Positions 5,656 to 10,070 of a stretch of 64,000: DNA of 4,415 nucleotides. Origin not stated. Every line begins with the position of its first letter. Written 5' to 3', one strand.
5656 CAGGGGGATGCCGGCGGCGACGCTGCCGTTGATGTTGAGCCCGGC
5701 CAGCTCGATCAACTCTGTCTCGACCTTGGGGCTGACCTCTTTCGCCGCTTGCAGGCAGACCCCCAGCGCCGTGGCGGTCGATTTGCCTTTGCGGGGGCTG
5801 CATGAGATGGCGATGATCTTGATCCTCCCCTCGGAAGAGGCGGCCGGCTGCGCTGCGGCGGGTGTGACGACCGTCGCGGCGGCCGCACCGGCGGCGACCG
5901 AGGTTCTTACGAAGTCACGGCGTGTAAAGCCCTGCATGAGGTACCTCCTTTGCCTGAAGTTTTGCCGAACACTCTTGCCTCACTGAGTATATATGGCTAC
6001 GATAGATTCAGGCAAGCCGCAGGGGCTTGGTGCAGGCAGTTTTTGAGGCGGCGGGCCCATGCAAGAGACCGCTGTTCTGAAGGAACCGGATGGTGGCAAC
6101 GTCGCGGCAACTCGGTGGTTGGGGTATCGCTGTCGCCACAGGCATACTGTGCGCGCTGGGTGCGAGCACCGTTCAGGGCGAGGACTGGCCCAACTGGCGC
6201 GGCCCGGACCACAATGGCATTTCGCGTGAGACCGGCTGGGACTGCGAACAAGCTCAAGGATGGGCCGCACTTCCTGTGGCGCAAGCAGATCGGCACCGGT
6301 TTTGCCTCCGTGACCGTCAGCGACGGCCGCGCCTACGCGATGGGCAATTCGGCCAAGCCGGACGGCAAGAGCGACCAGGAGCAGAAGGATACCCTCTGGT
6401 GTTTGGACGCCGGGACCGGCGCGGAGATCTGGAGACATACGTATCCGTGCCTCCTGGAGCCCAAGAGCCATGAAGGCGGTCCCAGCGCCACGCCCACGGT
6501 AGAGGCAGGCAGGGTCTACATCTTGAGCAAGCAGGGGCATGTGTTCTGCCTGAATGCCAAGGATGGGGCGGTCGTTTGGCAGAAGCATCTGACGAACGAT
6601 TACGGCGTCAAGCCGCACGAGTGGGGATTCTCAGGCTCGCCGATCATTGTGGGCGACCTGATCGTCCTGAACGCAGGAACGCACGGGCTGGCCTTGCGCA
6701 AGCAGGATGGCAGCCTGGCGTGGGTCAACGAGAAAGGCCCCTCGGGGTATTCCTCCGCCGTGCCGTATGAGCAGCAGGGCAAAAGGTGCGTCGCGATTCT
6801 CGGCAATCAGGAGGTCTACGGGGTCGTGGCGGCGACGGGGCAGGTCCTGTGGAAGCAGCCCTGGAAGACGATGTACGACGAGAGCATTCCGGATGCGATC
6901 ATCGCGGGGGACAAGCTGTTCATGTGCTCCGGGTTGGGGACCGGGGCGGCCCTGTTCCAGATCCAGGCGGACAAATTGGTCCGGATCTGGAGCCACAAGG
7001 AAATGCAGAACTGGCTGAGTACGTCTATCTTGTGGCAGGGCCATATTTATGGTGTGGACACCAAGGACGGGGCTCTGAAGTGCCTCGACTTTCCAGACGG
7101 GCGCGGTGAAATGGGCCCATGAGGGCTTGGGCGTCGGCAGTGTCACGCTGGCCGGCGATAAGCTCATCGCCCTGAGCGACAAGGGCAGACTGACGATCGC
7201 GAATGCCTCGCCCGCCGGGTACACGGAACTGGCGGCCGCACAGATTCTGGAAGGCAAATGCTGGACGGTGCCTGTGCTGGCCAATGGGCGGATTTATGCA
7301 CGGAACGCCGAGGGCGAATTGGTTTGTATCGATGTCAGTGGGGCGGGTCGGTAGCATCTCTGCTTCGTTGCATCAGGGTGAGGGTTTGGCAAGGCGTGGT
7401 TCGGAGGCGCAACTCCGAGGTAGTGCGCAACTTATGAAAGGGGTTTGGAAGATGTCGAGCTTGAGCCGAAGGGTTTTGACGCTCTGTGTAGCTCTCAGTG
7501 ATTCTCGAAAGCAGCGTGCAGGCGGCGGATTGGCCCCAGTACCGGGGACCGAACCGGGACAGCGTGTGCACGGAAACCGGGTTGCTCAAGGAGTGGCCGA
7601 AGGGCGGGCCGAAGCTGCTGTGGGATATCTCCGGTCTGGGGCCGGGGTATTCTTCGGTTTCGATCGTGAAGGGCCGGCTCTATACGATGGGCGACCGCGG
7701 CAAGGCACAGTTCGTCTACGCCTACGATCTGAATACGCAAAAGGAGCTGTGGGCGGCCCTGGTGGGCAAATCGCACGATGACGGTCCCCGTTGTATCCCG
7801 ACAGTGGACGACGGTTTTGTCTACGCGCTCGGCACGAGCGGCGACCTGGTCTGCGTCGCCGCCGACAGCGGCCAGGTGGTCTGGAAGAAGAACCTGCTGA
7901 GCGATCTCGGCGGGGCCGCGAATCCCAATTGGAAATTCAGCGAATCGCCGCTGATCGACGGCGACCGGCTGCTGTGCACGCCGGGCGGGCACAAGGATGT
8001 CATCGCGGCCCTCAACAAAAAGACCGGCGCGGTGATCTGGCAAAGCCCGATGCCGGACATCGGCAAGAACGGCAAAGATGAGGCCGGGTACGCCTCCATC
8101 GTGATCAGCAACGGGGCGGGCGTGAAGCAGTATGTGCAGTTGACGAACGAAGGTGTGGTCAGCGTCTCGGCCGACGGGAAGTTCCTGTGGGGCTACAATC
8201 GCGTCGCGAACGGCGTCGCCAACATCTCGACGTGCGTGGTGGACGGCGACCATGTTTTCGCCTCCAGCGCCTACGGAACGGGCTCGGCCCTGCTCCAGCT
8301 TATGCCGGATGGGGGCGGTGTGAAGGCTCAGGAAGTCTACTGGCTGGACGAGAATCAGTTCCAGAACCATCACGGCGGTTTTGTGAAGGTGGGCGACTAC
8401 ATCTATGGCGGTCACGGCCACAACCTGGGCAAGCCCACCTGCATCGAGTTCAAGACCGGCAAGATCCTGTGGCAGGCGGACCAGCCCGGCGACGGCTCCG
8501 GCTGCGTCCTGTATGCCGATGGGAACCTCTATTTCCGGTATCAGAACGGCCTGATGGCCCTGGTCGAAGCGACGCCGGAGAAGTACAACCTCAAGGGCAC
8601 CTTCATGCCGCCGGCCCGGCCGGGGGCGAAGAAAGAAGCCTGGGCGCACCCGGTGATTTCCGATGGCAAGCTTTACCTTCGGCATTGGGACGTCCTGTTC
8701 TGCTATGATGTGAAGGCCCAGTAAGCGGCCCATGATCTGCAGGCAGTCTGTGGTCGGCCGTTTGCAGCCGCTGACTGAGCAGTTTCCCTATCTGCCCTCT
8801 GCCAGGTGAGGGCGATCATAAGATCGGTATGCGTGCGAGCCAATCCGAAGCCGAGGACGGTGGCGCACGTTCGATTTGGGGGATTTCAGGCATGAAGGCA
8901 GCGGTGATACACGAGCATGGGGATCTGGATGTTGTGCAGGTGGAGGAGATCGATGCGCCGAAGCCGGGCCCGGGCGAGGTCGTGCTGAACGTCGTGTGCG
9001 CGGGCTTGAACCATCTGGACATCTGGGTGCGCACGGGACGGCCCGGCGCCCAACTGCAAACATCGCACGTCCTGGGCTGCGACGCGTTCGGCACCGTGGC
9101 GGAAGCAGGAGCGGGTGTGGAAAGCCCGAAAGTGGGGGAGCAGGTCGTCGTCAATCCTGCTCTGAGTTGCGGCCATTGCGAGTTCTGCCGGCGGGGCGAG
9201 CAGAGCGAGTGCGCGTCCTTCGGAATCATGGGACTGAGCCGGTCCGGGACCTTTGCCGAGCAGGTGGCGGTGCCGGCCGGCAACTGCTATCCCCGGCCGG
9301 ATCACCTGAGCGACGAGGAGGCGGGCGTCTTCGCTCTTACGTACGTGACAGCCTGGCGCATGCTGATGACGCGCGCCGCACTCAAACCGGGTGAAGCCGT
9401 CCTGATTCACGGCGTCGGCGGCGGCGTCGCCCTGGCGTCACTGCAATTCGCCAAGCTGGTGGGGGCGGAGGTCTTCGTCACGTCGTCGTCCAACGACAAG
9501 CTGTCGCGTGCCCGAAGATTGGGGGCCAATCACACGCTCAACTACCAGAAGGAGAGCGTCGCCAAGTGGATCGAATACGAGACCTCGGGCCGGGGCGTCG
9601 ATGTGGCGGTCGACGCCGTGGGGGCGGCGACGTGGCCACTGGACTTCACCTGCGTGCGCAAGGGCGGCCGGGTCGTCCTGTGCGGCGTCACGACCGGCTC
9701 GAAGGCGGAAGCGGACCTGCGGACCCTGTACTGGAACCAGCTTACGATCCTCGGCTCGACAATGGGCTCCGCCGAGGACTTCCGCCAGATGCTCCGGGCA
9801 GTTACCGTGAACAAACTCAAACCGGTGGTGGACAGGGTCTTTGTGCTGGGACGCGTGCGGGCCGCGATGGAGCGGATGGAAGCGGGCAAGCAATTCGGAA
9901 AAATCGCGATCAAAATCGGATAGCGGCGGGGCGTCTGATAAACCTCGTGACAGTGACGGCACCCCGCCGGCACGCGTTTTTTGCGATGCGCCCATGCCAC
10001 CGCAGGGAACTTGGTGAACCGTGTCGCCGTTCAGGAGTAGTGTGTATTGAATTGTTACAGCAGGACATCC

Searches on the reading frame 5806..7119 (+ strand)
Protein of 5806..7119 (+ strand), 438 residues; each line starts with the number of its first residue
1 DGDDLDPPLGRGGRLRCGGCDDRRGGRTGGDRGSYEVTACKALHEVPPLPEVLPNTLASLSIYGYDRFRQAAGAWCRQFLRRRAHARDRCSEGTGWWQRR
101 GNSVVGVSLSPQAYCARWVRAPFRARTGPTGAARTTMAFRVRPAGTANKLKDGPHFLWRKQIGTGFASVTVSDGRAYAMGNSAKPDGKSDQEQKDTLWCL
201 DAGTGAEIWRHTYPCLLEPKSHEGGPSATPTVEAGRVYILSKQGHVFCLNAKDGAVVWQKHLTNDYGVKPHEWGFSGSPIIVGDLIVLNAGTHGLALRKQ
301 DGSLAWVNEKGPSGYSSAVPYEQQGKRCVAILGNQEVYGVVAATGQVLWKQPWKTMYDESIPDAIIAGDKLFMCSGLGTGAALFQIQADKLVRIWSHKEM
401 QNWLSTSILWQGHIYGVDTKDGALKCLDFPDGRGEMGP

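Call 75: search_protein_families(library=pfam, proteins=[window:5806-7119:+], max_evalue=0.00001)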
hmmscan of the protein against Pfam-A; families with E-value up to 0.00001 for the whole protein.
window:5806-7119:+ (438 aa): 2 families
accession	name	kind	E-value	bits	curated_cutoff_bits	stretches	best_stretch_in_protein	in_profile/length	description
PF13360.13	PQQ_2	-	9.8e-24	84.7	27.6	1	195-433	3-228/233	Outer membrane protein assembly factor BamB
PF13570.13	Beta-prop_ACSF4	-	2.7e-07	30.8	133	1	197-352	31-172/329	Beta-alanine-activating enzyme, beta-propeller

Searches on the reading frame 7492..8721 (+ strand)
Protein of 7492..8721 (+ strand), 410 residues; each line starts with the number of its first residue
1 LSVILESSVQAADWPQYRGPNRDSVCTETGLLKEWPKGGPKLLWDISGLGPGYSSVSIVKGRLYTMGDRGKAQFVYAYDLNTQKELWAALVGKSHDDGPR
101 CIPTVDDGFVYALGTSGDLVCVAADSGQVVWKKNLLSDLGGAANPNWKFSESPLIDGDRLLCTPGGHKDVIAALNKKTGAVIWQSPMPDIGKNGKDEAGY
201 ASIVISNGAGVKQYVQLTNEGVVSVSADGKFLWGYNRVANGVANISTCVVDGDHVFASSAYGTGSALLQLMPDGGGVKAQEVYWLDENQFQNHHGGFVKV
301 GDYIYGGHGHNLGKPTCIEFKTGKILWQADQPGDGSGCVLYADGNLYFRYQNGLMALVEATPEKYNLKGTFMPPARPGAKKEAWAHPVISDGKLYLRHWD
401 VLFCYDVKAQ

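Call 75: search_protein_families(library=pfam, proteins=[window:7492-8721:+], max_evalue=0.00001)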
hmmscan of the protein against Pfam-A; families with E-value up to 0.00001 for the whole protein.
window:7492-8721:+ (410 aa): 2 families
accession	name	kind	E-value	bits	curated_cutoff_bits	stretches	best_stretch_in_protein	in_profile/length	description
PF13360.13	PQQ_2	-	3.2e-25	89.6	27.6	1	73-328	3-232/233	Outer membrane protein assembly factor BamB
PF13570.13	Beta-prop_ACSF4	-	7.3e-06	26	133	0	74-238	72-213/329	Beta-alanine-activating enzyme, beta-propeller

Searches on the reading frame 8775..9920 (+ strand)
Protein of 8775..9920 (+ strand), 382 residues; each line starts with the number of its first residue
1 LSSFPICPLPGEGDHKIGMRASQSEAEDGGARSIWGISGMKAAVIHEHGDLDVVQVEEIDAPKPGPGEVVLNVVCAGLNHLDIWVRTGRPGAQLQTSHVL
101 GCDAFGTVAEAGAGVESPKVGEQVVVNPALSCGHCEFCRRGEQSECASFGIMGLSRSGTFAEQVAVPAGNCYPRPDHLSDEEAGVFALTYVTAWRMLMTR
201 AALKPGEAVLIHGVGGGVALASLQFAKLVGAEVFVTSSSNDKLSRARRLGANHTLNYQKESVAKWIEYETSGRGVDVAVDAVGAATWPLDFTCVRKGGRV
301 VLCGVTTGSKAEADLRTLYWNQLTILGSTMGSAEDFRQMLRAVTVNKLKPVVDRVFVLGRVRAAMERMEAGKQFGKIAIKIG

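Call 75: search_protein_families(library=pfam, proteins=[window:8775-9920:+], max_evalue=0.00001)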
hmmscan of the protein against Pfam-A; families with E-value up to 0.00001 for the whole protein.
window:8775-9920:+ (382 aa): 3 families
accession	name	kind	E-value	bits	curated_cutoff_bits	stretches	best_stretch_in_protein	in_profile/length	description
PF00107.32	ADH_zinc_N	-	8.1e-32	110.3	31.8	1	217-343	1-127/129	Zinc-binding dehydrogenase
PF08240.17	ADH_N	-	1.1e-24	87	23.5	1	65-176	1-104/104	Alcohol dehydrogenase GroES-like domain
PF13602.12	ADH_zinc_N_2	-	1.9e-20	74.6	27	1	249-379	1-134/134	Zinc-binding dehydrogenase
